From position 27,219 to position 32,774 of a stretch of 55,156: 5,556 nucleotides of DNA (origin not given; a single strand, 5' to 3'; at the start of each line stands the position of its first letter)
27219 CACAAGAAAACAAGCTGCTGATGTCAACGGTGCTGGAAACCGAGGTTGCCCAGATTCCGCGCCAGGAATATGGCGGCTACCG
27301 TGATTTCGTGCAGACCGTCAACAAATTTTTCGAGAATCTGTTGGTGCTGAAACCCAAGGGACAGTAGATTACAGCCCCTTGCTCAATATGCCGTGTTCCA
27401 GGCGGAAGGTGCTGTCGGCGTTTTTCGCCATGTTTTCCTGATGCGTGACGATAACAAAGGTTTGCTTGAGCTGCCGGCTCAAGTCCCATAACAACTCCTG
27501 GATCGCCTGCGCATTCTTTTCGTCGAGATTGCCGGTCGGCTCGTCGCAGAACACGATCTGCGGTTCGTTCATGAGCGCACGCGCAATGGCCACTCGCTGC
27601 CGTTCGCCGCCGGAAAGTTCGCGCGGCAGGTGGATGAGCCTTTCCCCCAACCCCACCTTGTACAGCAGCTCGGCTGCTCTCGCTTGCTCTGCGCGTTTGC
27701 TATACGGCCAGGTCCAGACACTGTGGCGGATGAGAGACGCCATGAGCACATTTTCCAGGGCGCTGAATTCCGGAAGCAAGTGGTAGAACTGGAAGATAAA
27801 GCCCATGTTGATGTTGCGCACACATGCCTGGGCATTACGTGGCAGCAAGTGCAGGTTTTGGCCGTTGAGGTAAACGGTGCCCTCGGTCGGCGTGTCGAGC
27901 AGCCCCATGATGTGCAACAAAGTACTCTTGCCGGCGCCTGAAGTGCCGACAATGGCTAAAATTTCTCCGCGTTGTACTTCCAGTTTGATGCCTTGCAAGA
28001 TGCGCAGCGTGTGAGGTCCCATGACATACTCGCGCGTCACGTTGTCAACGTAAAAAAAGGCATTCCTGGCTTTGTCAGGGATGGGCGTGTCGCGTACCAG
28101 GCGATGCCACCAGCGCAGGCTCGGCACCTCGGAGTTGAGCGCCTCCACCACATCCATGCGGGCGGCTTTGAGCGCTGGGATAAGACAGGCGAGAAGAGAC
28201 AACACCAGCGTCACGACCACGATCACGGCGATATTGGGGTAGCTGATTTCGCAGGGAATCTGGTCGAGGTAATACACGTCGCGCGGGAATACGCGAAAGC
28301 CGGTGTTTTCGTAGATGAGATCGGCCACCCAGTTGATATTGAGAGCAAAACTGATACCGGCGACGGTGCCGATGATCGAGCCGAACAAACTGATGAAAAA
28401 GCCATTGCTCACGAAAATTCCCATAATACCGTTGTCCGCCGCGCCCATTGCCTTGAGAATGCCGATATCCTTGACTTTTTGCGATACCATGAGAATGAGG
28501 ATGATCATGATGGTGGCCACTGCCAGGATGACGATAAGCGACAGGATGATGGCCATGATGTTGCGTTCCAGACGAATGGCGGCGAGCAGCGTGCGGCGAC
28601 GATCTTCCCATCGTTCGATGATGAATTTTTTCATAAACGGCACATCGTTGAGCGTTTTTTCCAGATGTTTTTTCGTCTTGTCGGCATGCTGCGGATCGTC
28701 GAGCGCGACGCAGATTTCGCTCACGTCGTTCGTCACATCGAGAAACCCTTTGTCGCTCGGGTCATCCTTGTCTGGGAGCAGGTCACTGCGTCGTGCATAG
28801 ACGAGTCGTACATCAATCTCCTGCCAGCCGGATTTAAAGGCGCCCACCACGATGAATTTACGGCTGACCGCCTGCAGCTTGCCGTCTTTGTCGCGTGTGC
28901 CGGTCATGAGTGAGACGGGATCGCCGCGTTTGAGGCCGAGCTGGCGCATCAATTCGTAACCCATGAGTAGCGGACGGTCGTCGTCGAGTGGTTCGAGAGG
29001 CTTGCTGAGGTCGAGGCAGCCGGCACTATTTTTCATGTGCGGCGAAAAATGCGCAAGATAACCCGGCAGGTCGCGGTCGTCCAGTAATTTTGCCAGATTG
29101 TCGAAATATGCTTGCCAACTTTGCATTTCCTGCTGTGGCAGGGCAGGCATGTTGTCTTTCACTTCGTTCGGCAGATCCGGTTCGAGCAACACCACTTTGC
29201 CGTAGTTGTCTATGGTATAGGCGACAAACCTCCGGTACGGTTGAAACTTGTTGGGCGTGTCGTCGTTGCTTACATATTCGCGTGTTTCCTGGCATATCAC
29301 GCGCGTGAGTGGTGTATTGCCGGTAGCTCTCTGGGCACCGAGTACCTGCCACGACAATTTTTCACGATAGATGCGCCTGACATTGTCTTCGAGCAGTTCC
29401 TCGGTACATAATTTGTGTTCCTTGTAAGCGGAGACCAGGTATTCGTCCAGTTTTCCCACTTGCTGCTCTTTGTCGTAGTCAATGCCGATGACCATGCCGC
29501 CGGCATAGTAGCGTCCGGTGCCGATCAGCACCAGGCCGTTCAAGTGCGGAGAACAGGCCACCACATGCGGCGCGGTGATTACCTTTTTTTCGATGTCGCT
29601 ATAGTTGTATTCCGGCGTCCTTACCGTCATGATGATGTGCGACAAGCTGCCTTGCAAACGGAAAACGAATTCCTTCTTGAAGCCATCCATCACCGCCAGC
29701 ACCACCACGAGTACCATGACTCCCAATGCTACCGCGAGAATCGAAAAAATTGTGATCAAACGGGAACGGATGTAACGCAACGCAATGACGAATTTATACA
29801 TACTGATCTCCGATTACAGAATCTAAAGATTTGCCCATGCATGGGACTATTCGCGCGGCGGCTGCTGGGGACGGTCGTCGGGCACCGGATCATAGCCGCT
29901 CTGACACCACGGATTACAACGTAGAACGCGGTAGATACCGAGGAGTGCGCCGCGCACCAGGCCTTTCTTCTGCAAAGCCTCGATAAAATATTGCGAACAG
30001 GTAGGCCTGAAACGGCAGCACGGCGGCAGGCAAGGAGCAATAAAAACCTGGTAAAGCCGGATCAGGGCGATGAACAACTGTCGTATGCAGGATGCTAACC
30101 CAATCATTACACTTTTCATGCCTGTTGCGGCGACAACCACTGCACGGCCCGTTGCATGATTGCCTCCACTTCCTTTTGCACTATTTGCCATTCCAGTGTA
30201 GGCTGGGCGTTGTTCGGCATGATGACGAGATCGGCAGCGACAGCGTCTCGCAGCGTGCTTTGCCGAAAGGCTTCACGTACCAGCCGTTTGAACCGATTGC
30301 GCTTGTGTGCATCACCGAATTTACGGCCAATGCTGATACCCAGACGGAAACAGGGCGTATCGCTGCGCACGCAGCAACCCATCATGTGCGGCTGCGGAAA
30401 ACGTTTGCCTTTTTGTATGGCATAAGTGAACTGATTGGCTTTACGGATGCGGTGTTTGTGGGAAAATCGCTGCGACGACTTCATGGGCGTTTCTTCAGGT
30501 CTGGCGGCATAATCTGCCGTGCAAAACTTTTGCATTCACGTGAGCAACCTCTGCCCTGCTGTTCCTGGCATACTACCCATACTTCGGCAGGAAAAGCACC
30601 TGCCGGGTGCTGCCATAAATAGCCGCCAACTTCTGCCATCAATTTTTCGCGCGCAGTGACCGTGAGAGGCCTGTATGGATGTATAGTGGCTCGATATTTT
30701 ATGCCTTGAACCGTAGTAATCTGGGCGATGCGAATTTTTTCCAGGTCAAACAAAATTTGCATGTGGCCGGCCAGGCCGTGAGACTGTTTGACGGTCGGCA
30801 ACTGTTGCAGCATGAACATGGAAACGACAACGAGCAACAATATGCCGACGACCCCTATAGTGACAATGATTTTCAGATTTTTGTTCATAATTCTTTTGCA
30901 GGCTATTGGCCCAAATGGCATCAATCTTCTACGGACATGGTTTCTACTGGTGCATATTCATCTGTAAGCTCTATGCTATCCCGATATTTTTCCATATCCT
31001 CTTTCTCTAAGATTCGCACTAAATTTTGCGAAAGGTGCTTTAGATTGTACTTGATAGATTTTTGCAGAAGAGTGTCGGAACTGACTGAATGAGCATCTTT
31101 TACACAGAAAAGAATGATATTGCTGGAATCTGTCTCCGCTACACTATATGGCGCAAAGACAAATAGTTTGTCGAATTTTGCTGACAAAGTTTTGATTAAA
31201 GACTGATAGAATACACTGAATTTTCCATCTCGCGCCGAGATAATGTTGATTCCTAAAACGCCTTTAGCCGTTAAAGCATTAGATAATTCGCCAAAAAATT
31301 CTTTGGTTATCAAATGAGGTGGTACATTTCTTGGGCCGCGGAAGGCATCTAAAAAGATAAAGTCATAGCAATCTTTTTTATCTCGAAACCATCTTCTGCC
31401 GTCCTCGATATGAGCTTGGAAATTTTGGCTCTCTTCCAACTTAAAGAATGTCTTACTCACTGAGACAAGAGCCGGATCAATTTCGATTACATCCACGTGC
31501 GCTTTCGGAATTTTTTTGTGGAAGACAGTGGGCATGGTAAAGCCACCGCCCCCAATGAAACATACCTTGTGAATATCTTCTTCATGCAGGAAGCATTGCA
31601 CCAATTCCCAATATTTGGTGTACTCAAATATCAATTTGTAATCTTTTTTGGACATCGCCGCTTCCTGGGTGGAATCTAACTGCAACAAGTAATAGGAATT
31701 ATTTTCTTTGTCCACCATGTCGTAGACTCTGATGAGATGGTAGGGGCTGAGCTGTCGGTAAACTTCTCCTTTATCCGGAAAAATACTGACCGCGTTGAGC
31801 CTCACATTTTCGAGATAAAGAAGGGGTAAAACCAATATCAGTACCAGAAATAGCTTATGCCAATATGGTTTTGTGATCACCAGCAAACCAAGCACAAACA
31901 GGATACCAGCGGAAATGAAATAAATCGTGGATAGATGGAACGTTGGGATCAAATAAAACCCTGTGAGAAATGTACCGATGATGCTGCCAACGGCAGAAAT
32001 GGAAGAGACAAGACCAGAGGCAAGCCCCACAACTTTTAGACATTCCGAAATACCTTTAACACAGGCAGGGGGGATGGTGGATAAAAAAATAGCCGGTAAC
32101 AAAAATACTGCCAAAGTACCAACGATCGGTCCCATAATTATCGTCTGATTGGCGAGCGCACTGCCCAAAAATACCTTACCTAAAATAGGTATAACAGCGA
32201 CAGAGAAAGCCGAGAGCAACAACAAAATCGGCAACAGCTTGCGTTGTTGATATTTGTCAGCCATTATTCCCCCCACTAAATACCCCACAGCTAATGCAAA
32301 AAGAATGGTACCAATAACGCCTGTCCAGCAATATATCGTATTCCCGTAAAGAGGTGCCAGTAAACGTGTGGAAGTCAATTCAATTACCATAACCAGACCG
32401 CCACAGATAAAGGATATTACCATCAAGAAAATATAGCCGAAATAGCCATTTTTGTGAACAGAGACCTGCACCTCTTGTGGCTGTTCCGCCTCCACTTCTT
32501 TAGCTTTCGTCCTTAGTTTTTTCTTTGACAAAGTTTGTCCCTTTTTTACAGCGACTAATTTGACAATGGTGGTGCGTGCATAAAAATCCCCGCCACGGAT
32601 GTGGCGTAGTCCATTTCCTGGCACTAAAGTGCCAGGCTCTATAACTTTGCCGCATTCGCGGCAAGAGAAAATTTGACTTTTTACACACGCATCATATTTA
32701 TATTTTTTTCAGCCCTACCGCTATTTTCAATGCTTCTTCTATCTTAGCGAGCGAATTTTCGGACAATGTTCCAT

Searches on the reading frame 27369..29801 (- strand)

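Call 10: search_protein_families(library=pfam, proteins=[window:27369-29801:-], max_evalue=0.0001)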
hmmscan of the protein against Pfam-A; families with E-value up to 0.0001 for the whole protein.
window:27369-29801:- (810 aa): 4 families
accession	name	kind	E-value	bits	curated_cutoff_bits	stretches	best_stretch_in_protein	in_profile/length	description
PF00005.33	ABC_tran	-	5.1e-33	115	25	1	602-756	1-136/137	ABC transporter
PF02687.27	FtsX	-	1.1e-16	61.4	25.5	1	418-550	2-119/120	FtsX-like permease C-terminal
PF02463.25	SMC_N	-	1.7e-07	31.3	40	1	702-802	116-212/220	RecF/RecN/SMC N terminal domain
PF12704.14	MacB_PCD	-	8e-07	30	27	1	17-109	1-97/207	MacB-like periplasmic core domain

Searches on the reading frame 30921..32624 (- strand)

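Call 10: search_protein_families(library=pfam, proteins=[window:30921-32624:-], max_evalue=0.0001)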
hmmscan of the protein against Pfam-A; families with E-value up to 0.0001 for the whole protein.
window:30921-32624:- (567 aa): 2 families
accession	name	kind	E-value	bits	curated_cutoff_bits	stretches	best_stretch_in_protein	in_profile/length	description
PF01564.23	Spermine_synth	-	2.1e-10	40.9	22.9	1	350-457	18-128/186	Spermine/spermidine synthase domain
PF07690.21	MFS_1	-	1.7e-05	24.3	33.4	1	107-249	41-168/347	Major Facilitator Superfamily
